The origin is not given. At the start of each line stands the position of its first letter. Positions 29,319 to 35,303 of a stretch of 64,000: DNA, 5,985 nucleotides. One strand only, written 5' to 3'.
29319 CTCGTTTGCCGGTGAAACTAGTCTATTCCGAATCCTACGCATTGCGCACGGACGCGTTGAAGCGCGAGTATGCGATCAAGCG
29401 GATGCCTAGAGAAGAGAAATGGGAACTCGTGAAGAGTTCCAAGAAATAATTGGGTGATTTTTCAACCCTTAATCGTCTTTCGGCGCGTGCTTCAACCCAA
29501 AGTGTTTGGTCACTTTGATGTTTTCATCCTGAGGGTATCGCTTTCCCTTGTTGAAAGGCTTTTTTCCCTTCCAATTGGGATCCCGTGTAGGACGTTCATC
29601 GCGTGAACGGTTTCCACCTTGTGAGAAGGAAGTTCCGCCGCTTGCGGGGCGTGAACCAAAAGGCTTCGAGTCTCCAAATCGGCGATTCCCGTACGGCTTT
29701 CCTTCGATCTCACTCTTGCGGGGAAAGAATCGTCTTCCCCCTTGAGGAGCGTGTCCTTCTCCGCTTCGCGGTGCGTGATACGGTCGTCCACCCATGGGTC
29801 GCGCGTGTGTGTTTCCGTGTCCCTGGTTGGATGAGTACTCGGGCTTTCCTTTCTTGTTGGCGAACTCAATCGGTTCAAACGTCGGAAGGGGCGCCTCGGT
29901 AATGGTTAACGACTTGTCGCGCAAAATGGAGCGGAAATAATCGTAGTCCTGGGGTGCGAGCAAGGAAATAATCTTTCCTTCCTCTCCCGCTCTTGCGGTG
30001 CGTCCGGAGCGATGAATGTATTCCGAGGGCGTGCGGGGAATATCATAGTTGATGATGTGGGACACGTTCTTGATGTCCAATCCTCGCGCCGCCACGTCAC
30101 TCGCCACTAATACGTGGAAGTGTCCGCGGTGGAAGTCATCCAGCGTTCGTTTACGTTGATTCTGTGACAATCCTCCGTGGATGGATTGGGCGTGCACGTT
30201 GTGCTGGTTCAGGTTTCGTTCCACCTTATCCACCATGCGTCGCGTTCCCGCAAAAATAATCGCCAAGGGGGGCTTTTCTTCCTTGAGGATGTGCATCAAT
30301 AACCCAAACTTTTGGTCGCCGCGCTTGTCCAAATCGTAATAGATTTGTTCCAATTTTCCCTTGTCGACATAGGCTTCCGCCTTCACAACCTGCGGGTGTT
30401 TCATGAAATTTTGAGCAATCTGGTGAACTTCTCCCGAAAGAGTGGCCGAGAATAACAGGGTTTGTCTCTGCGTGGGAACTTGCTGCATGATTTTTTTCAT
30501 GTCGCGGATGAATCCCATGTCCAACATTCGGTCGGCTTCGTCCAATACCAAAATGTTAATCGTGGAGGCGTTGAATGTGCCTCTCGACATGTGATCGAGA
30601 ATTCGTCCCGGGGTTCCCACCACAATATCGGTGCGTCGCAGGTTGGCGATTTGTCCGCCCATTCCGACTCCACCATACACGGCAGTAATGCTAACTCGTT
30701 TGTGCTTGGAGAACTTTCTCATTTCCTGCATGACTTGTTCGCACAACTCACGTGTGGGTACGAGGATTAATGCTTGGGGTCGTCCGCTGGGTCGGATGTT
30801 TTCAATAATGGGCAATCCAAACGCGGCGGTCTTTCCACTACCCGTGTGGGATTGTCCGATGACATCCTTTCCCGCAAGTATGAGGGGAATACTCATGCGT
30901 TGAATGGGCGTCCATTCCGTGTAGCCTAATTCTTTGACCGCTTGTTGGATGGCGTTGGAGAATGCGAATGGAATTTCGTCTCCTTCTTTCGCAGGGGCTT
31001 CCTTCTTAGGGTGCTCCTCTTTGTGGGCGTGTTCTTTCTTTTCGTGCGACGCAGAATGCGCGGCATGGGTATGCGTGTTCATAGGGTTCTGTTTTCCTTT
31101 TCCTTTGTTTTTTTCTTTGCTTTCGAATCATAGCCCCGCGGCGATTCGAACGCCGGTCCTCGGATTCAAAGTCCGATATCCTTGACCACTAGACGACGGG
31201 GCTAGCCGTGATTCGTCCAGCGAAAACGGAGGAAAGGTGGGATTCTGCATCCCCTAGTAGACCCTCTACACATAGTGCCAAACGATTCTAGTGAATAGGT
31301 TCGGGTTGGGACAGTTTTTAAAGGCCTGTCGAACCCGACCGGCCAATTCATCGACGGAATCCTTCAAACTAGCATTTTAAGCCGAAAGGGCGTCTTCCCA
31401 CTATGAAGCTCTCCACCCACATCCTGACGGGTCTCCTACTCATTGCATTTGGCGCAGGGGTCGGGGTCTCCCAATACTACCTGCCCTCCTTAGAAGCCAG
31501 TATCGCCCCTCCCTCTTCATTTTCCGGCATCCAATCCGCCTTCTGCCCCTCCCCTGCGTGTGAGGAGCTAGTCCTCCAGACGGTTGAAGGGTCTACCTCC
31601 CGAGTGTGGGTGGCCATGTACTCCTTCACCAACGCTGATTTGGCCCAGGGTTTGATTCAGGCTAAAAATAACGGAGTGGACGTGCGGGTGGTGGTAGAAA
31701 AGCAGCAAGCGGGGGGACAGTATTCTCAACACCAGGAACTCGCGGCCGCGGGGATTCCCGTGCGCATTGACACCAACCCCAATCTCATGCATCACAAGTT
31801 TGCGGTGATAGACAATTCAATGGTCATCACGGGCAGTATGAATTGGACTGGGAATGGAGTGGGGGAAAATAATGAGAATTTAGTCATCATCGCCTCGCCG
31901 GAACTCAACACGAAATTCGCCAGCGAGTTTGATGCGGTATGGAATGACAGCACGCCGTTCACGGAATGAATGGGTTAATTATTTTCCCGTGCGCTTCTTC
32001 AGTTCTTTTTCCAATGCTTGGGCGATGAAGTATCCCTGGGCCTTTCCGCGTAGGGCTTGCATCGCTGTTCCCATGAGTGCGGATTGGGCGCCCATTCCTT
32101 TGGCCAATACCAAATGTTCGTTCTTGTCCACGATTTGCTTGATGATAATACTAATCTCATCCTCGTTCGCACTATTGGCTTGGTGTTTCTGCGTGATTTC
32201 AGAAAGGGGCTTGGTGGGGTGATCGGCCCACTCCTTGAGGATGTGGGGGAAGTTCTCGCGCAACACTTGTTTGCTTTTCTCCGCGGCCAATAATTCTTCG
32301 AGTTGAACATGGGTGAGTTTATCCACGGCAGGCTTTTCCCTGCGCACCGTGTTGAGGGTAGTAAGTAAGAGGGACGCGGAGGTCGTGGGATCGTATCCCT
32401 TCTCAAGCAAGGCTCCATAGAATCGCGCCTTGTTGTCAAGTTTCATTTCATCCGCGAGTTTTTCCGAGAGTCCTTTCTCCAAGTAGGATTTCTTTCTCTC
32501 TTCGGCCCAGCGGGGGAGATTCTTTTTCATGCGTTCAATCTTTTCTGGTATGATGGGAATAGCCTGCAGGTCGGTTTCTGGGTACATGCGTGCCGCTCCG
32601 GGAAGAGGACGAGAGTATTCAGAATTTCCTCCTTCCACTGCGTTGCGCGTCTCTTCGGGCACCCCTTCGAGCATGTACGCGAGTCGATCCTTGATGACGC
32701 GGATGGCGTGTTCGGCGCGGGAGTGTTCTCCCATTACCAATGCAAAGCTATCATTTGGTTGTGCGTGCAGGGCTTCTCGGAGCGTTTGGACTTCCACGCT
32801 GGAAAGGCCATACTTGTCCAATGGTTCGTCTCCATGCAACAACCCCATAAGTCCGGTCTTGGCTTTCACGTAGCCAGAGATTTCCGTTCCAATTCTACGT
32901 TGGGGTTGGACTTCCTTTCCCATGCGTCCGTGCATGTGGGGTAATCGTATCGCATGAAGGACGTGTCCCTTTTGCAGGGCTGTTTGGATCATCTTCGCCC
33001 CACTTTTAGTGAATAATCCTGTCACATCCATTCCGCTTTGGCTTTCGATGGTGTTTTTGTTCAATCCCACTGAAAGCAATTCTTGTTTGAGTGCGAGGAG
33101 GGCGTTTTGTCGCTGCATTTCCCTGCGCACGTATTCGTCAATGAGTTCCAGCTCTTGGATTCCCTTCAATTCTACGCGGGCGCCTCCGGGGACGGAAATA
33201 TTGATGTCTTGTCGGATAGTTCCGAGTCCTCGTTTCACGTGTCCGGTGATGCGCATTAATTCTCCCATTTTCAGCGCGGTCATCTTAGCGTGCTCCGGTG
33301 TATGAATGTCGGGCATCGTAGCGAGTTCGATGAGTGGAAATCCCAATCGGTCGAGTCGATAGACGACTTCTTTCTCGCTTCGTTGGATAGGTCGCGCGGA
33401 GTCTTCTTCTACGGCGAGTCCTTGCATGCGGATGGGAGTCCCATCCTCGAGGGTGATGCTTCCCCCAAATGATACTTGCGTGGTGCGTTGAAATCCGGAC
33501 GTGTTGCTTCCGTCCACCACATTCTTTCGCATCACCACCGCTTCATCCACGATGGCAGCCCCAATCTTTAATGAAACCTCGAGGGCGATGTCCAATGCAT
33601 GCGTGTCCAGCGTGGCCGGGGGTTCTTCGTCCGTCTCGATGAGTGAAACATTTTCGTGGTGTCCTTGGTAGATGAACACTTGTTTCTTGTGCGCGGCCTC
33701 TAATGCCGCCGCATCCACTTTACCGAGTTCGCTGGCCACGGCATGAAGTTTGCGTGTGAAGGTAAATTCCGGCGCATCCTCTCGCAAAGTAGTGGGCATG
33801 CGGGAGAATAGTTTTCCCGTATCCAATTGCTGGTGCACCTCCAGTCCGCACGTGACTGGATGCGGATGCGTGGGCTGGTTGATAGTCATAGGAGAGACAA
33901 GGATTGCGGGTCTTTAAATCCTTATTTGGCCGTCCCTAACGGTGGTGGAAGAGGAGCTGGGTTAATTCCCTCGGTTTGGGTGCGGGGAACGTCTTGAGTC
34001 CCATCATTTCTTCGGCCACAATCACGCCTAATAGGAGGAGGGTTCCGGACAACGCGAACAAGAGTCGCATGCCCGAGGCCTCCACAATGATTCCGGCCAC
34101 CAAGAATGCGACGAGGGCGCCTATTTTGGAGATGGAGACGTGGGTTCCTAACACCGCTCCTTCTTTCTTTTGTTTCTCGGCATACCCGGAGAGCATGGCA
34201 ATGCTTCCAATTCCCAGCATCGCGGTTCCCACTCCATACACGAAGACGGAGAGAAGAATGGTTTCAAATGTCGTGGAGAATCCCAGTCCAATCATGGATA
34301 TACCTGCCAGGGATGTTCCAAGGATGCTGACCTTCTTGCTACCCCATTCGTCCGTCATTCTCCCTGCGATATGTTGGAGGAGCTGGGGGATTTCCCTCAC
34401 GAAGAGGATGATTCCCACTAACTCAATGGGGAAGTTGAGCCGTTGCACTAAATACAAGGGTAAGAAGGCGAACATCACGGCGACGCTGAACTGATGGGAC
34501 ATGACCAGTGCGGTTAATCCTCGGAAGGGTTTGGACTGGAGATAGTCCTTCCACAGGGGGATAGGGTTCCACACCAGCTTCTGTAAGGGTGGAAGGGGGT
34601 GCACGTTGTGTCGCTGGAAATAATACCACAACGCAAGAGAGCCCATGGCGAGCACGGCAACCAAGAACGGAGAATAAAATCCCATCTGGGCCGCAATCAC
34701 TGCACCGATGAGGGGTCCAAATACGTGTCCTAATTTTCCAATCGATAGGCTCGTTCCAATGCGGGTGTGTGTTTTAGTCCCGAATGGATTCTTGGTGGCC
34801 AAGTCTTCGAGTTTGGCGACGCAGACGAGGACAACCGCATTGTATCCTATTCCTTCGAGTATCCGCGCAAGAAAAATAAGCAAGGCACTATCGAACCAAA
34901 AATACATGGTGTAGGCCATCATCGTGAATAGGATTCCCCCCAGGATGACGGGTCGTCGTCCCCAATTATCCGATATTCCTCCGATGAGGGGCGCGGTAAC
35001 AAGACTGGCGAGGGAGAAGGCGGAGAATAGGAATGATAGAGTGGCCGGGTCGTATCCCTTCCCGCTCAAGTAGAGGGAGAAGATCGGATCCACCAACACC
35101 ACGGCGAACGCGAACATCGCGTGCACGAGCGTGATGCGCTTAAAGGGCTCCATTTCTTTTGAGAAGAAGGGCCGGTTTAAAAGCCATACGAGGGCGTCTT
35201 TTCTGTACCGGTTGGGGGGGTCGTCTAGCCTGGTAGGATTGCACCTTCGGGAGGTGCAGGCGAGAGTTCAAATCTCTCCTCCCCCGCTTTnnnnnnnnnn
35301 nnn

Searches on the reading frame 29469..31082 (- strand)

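Call 74: search_protein_families(library=pfam, proteins=[window:29469-31082:-], max_evalue=0.001)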
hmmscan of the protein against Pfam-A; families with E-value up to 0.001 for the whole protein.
window:29469-31082:- (537 aa): 3 families
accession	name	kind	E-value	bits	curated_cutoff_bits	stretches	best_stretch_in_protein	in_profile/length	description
PF00270.35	DEAD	-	3.8e-53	180.1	26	1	58-221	1-166/167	DEAD/DEAH box helicase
PF00271.37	Helicase_C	-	9.1e-34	116.5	23.5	1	258-366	2-110/110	Helicase conserved C-terminal domain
PF04851.21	ResIII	-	5.9e-11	43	22.5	1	74-215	26-162/164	Type III restriction enzyme, res subunit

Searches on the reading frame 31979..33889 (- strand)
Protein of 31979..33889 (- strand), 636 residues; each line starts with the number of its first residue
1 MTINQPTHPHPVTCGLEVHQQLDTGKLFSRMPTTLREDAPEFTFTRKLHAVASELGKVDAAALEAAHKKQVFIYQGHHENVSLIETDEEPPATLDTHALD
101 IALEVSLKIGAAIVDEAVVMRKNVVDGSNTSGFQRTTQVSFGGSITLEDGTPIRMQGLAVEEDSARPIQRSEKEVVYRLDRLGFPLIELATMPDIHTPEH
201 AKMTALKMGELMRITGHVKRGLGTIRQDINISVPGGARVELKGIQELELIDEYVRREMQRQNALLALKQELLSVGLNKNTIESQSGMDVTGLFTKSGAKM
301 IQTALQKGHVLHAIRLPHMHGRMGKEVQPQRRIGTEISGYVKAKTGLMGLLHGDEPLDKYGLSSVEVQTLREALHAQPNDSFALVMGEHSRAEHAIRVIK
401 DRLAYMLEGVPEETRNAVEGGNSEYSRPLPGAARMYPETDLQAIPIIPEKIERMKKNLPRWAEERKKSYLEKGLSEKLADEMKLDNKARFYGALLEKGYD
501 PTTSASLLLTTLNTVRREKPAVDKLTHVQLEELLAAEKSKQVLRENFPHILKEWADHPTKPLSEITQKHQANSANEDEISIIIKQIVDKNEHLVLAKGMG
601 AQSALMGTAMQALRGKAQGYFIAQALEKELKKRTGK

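Call 49: search_protein_families(library=pfam, proteins=[window:31979-33889:-], max_evalue=0.001)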
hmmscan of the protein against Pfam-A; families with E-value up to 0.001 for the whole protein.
window:31979-33889:- (636 aa): 3 families
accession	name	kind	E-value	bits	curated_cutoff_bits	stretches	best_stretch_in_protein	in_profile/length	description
PF02934.20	GatB_N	-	6.8e-49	167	23.4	1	13-451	2-276/277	GatB/GatE catalytic domain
PF02637.23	GatB_Yqey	-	3.3e-12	46.9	27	1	493-630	5-148/148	GatB domain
PF02938.19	GAD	-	1.9e-08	34.9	23.4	1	301-395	1-94/95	GAD domain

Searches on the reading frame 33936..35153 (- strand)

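Call 49: search_protein_families(library=pfam, proteins=[window:33936-35153:-], max_evalue=0.001)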
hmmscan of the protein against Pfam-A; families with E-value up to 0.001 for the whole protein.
window:33936-35153:- (405 aa): 5 families
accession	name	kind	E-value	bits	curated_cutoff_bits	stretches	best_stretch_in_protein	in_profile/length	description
PF07690.21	MFS_1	-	1.9e-44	152.5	33.4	2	8-250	2-244/347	Major Facilitator Superfamily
PF13347.12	MFS_2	-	2.2e-11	43.4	27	1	159-363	172-387/427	MFS/sugar transport protein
PF00083.30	Sugar_tr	-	1.6e-08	34.3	22.3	1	37-162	46-166/452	Sugar (and other) transporter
PF12832.13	MFS_1_like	-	2e-07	30.8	25.2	1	16-311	12-316/373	MFS_1 like family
PF03092.22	BT1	-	9.1e-05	21.8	22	1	234-383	15-174/432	BT1 family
